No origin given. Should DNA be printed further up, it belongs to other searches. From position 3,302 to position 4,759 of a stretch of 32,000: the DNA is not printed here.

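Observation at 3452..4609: CBSx4 fused to an HPF/RaiA-like domain: candidate nucleotide-sensing ribosome hibernation factor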

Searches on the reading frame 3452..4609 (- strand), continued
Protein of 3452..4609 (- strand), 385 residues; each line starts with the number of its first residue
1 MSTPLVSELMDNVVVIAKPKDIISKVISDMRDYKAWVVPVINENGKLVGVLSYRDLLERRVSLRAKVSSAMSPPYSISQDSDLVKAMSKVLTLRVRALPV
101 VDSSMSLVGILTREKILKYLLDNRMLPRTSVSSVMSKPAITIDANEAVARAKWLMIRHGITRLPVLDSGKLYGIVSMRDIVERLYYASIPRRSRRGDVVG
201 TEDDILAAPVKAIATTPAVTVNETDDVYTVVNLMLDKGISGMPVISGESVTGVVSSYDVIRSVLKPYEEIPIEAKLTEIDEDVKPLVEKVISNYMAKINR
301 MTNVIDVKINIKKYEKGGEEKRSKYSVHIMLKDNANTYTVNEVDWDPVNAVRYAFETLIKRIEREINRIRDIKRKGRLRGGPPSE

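Call 23: search_solved_structures(query=A1, max_evalue=0.01, show_alignments=2)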
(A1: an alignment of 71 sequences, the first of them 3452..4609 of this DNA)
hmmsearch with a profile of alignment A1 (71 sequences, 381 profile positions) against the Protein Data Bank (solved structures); distinct sequences matched with E-value up to 0.01: 190 (the best 60 are shown).
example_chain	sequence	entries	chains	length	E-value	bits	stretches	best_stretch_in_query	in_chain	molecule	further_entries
9sr9_H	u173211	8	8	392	4.6e-70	239.9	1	3-376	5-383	Dehydrogenase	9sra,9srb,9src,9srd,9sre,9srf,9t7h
3kh5_A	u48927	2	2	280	2.5e-58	201.3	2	76-260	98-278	protein MJ1225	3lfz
9l96_a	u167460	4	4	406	6.6e-56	193.3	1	2-376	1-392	CBS domain-containing protein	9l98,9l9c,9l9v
9zni_6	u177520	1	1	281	1.4e-53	185.7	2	127-276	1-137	CBS domain-containing protein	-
9znf_5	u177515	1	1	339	4.6e-49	170.8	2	96-259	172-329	CBS domain-containing protein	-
9e6q_3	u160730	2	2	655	2.1e-45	158.7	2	4-287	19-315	Putative signal-transduction protein with CBS domains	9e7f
9zng_7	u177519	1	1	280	6.5e-41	144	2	129-264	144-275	CBS domain-containing protein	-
9zni_7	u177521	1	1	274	2.3e-40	142.2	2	129-261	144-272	CBS domain-containing protein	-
3ddj_A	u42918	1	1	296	3.7e-39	138.2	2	128-261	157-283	CBS domain-containing protein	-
9znf_4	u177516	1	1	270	6.6e-39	137.4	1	2-262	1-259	CBS domain-containing protein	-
2yzq_A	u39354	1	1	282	6.2e-35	124.3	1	2-265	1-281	Putative uncharacterized protein PH1780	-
5awe_A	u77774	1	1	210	3.8e-30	108.5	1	129-265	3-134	Putative acetoin utilization protein, acetoin dehydrogenase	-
2ef7_A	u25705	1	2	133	2.5e-28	102.5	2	208-266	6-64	Hypothetical protein ST2348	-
3kpb_A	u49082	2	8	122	1.2e-27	100.2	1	129-258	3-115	Uncharacterized protein MJ0100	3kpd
3kpc_A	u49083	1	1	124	1.3e-27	100.2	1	129-257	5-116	Uncharacterized protein MJ0100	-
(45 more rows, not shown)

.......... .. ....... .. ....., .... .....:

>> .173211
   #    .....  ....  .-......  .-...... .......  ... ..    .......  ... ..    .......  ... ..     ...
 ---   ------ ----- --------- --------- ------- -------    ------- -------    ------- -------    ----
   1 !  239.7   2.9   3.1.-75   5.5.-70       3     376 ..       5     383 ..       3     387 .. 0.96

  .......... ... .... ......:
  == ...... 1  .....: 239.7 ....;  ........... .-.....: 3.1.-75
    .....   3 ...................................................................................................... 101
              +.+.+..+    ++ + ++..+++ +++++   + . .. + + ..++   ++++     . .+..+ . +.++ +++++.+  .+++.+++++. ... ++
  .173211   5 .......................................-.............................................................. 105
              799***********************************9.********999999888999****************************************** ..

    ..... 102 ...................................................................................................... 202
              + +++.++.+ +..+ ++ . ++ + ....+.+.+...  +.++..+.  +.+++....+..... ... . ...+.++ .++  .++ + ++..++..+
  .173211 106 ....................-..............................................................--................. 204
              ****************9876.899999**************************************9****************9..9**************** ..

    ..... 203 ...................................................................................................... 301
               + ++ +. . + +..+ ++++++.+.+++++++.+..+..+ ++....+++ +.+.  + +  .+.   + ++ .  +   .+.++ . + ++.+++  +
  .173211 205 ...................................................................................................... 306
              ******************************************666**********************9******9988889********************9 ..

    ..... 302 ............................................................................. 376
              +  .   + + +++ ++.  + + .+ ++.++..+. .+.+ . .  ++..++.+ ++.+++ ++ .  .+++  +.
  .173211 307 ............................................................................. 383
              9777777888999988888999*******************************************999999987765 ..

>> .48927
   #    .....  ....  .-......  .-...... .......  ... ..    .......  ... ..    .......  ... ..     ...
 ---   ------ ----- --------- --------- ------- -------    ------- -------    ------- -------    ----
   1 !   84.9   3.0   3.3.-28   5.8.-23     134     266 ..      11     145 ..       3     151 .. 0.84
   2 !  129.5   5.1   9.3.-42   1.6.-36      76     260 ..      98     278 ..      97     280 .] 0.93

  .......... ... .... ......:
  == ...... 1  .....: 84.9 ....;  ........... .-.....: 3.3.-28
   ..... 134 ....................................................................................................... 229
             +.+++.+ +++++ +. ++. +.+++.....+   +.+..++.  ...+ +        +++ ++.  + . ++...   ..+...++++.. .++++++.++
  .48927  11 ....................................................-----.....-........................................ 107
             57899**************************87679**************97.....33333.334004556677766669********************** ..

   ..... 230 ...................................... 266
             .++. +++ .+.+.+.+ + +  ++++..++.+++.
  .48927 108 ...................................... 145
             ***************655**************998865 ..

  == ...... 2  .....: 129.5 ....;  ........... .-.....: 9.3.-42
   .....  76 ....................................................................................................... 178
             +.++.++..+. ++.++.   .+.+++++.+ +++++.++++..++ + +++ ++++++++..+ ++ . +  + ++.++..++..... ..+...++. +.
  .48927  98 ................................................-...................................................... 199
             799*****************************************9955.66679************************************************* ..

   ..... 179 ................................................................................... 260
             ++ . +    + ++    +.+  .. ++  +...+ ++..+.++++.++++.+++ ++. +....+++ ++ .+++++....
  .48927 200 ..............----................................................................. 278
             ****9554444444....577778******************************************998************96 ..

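Call 28: predict_structure(alignment_id=A1)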
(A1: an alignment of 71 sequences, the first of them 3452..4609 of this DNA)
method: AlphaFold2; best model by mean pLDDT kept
length: 385 residues; sequences in the alignment: 71
mean_pLDDT: 86.5   pTM: 0.67
mean pLDDT of the five models: 86.5, 86.1, 86.1, 85.6, 85.3
residues with pLDDT >= 90: 237; 70-90: 100; 50-70: 32; < 50: 16
segments of 3 or more residues with pLDDT < 50: 189-195, 380-382
pLDDT, mean of each block of 10 residues (from residue 1): 89 96 93 94 97 91 91 95 94 94 96 97 92 93 96 92 94 93 68 48 85 92 96 95 94 96 74 59 82 82 82 65 84 89 90 93 86 62 43
secondary structure, 60 per line:
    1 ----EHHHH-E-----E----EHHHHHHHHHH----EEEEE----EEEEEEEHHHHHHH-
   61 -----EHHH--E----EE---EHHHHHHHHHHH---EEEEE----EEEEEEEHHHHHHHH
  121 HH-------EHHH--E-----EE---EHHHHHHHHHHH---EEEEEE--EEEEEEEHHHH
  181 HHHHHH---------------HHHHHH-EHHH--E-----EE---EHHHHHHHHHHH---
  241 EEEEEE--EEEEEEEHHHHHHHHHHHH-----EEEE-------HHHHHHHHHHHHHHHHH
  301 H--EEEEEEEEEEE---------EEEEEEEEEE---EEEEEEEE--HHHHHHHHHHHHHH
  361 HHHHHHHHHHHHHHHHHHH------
elements in order: H6-9 H23-32 E37-41 E46-52 H53-59 H83-93 E97-101 E106-112 H113-122 H148-158 E162-167 E170-176 H177-186 H202-207 H227-237 E241-246 E249-255 H256-267 E273-276 H284-301 E304-314 E324-333 E337-344 H347-379

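Call 31: fold_search(model_id=the predicted structure, library=pdb)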
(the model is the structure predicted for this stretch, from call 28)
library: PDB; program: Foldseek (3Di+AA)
matches with E <= 10: 1271; with E <= 0.001: 410
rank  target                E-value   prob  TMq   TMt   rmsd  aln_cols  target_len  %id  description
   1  3kh5                  8.4e-23  1.00  0.61  0.83   2.6       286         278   21  Crystal Structure of Protein MJ1225 from Methanocaldococcus jannaschii, a putative archaeal homolog of g-AMPK. (released 2010-04-21)
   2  3lfz                  8.4e-23  1.00  0.61  0.83   2.8       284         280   21  Crystal Structure of Protein MJ1225 from Methanocaldococcus jannaschii, a putative archaeal homolog of g-AMPK. (released 2010-04-21)
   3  9znf_4                1.3e-21  1.00  0.58  0.83   4.5       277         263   24  Cryo-EM structure of the Methanosarcina acetivorans 70S ribosome in complex with SriA and SriB (released 2026-01-28)
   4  3ddj                  2.6e-21  1.00  0.59  0.81   3.2       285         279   24  Crystal structure of a cbs domain-containing protein in complex with amp (sso3205) from sulfolobus solfataricus at 1.80  (released 2008-06-24)
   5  4qfr_C                3.2e-19  1.00  0.55  0.74   4.0       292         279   18  Structure of AMPK in complex with Cl-A769662 activator and STAUROSPORINE inhibitor (released 2014-08-06)
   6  4cfe_E                4.1e-19  1.00  0.56  0.71   3.9       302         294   18  Structure of full length human AMPK in complex with a small molecule activator, a benzimidazole derivative (991) (released 2013-12-25)
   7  4cff_E                5.5e-19  1.00  0.55  0.69   4.1       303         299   17  Structure of full length human AMPK in complex with a small molecule activator, a thienopyridone derivative (A-769662) (released 2013-12-25)
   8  6e4u_C                7.5e-19  1.00  0.55  0.73   4.1       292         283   17  Structure of AMPK bound to activator (released 2018-08-08)
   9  6b1u_F                7.9e-19  1.00  0.56  0.70   4.1       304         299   18  Structure of full-length human AMPK (a2b1g1) in complex with a small molecule activator SC4 (released 2018-04-25)
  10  4cfe_F                8.4e-19  1.00  0.56  0.73   4.0       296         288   18  Structure of full length human AMPK in complex with a small molecule activator, a benzimidazole derivative (991) (released 2013-12-25)
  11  5kq5_C                1.1e-18  1.00  0.55  0.73   4.0       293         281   18  AMPK bound to allosteric activator (released 2016-08-17)
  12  2ya3_E                1.4e-18  1.00  0.56  0.70   4.0       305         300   17  STRUCTURE OF THE REGULATORY FRAGMENT OF MAMMALIAN AMPK IN COMPLEX WITH COUMARIN ADP (released 2011-03-16)
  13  5t5t_C                1.6e-18  1.00  0.56  0.72   4.0       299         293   18  AMPK bound to allosteric activator (released 2017-03-29)
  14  8bik_F                2.0e-18  1.00  0.56  0.71   3.7       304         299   18  Crystal structure of human AMPK heterotrimer in complex with allosteric activator C455 (released 2024-05-15)
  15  4zhx_E                3.0e-18  1.00  0.56  0.71   3.8       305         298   19  Novel binding site for allosteric activation of AMPK (released 2016-03-09)
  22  9zni_6                6.9e-18  1.00  0.54  0.72   7.6       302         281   20  Cryo-EM structure of the Methanosarcina acetivorans 70S ribosome in complex with SriC and SriD (released 2026-01-28)
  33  9zng_7                3.1e-17  1.00  0.56  0.83   3.1       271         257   23  Cryo-EM structure of the Methanosarcina acetivorans 70S ribosome in complex with SriD (released 2026-01-28)
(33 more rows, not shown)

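Call 51: find_related_loci(query=A3, collection=genome_contigs, flank=4000)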
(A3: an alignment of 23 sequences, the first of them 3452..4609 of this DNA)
Query A3 (385 aa) in genome_contigs; peptide patterns used: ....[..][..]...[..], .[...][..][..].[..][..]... (x = any residue, [..] = any of these).
600 stretches matched a pattern (row limit reached: there are more); 298 encode a relative of the query (tblastn E <= 1e-3); the best 80 are kept; 80 distinct loci.
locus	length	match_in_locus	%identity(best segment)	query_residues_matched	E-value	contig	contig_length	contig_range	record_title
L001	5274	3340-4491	81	1-384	0e+0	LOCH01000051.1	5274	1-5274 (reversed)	MAG: Vulcanisaeta sp. MG_3 scf1118686645913, whole genome shotgun sequence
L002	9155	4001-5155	80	1-385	0e+0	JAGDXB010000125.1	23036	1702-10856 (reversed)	MAG: Vulcanisaeta sp. isolate KMA_Bin30 NODE_687_length_23036_cov_5.030895, whole genome shotgun sequence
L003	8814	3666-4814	75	1-383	0e+0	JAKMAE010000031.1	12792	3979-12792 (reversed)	MAG: Vulcanisaeta sp. isolate CP.2020.15m.Bin.6 NODE_147_length_12792, whole genome shotgun sequence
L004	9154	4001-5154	91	1-385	0e+0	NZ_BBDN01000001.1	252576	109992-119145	Vulcanisaeta sp. JCM 16159, whole genome shotgun sequence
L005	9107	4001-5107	48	6-375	2e-112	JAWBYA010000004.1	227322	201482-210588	MAG: Sulfolobales archaeon isolate JZ-1_201901_bins_11 JZ-1_201901_bins_11_scaffold_4, whole genome shotgun sequence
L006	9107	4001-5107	47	6-375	2e-111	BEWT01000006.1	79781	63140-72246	Desulfurococcaceae archaeon AG1 DNA, AG1contig06, whole genome shotgun sequence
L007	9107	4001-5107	46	6-375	3e-109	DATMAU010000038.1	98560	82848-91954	MAG TPA_asm: Sulfolobales archaeon isolate SMAG_U13334 k141_144156, whole genome shotgun sequence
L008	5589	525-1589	50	23-366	1e-108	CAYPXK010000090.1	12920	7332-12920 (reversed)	MAG TPA_asm: uncultured Thermoproteaceae archaeon isolate binchicken_co219_93 genome assembly, contig: k141_990456, whol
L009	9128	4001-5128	45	6-382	7e-106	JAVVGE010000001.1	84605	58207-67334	MAG: Desulfurococcales archaeon isolate PSS.bin.19 NODE_19_length_84605_cov_39.532253, whole genome shotgun sequence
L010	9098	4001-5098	47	5-364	2e-103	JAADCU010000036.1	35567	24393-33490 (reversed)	MAG: Thermoproteota archaeon isolate L_MaxBin.038 contig-127_729, whole genome shotgun sequence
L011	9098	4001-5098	47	5-364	9e-103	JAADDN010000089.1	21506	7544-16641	MAG: Thermoproteota archaeon isolate L_MaxBin.140 contig-127_2121, whole genome shotgun sequence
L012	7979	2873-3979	45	6-375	9e-102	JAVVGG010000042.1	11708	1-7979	MAG: Desulfurococcales archaeon isolate PSS.bin.20 NODE_885_length_11708_cov_89.814383, whole genome shotgun sequence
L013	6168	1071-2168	47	5-364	3e-101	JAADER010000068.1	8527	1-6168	MAG: Thermoproteota archaeon isolate L_MetaBat.236 contig-127_10638, whole genome shotgun sequence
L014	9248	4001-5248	91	1-385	0e+0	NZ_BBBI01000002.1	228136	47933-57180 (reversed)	Vulcanisaeta distributa JCM 11216, whole genome shotgun sequence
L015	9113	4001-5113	46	6-375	3e-108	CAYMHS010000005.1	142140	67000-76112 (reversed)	MAG TPA_asm: uncultured Thermoproteaceae archaeon isolate SRP141552_co1_85 genome assembly, contig: NODE_30_length_14214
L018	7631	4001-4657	31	23-260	1e-20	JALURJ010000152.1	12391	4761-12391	MAG: Desulfurococcales archaeon isolate S146_metabat2_scaf2bin.046 S146_NODE_2727_length_12391_cov_3.062052, whole genom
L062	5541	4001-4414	31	72-287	1e-8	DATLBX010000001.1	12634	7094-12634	MAG TPA_asm: Acidimicrobiales bacterium isolate SMAG_U14309 k141_747726, whole genome shotgun sequence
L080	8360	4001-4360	31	8-130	3e-8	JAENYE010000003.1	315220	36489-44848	MAG: Methanobacteriota archaeon isolate B5_bin.3 B5_bin3_NODE_12_length_315220_cov_259.588971, whole genome shotgun sequ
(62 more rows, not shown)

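Call 54: search_solved_structures(query=P0099, max_evalue=1e-15, show_alignments=0)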
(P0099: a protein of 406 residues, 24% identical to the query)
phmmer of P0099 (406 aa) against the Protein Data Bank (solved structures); distinct sequences matched with E-value up to 1e-15: 2.
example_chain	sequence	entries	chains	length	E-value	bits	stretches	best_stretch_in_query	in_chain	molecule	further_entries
9l96_a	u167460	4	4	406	2e-20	76.8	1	9-395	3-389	CBS domain-containing protein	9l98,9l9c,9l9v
9sr9_H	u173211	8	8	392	2e-18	70.2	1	7-393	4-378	Dehydrogenase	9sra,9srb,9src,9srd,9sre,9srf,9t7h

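Call 59: find_encoding_contigs(protein=P0054, flank=4000, max_places=2)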
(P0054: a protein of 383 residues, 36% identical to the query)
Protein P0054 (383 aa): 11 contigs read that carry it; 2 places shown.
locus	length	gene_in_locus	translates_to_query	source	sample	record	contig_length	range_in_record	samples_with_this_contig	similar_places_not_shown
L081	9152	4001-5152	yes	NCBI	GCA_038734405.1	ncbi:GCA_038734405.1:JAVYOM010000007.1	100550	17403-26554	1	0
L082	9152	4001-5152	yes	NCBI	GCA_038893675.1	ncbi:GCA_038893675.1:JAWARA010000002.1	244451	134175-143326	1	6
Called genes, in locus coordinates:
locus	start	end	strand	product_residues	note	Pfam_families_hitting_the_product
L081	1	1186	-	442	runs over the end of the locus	PF01964:ThiC_Rad_SAM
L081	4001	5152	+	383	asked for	PF00571:CBS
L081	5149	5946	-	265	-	-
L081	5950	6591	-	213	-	PF02254:TrkA_N, PF02080:TrkA_C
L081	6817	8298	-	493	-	PF02386:TrkH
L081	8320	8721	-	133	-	PF12172:zf-ChsH2, PF01796:OB_ChsH2_C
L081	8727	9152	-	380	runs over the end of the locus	PF00108:Thiolase_N, PF08545:ACP_syn_III (weak), PF22691:Thiolase_C_1, PF02803:Thiolase_C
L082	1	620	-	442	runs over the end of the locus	PF01964:ThiC_Rad_SAM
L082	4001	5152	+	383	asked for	PF00571:CBS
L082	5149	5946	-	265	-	-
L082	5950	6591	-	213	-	PF02254:TrkA_N, PF02080:TrkA_C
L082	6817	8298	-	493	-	PF02386:TrkH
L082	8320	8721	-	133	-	PF12172:zf-ChsH2, PF01796:OB_ChsH2_C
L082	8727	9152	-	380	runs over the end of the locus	PF00108:Thiolase_N, PF08545:ACP_syn_III (weak), PF22691:Thiolase_C_1, PF02803:Thiolase_C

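Call 60: find_encoding_contigs(protein=P0042, flank=4000, max_places=2)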
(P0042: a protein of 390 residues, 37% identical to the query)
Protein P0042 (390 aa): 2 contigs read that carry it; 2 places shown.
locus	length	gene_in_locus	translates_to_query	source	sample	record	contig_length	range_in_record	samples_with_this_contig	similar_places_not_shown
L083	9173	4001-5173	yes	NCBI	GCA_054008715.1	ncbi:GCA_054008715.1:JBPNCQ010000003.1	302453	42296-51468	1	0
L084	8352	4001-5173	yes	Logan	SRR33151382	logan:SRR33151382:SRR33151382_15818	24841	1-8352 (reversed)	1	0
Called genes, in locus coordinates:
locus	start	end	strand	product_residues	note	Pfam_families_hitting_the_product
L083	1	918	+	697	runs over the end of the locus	PF02629:CoA_binding, PF13380:CoA_binding_2, PF13607:Succ_CoA_lig, PF19045:Ligase_CoA_2, PF13549:ATP-grasp_5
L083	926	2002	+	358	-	PF01656:CbiA, PF13500:AAA_26, PF07085:DRTGG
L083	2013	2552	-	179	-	PF01381:HTH_3 (weak)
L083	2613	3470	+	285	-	PF01975:SurE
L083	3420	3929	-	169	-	PF09895:DUF2122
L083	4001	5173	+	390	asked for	PF00571:CBS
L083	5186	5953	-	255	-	PF01026:TatD_DNase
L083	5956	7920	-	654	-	PF05362:Lon_C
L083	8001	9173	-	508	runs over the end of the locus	-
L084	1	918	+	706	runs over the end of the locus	PF02629:CoA_binding, PF13380:CoA_binding_2, PF13607:Succ_CoA_lig, PF19045:Ligase_CoA_2, PF13549:ATP-grasp_5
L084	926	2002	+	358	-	PF01656:CbiA, PF13500:AAA_26, PF07085:DRTGG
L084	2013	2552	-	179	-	PF01381:HTH_3 (weak)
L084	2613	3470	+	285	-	PF01975:SurE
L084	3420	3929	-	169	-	PF09895:DUF2122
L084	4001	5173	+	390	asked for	PF00571:CBS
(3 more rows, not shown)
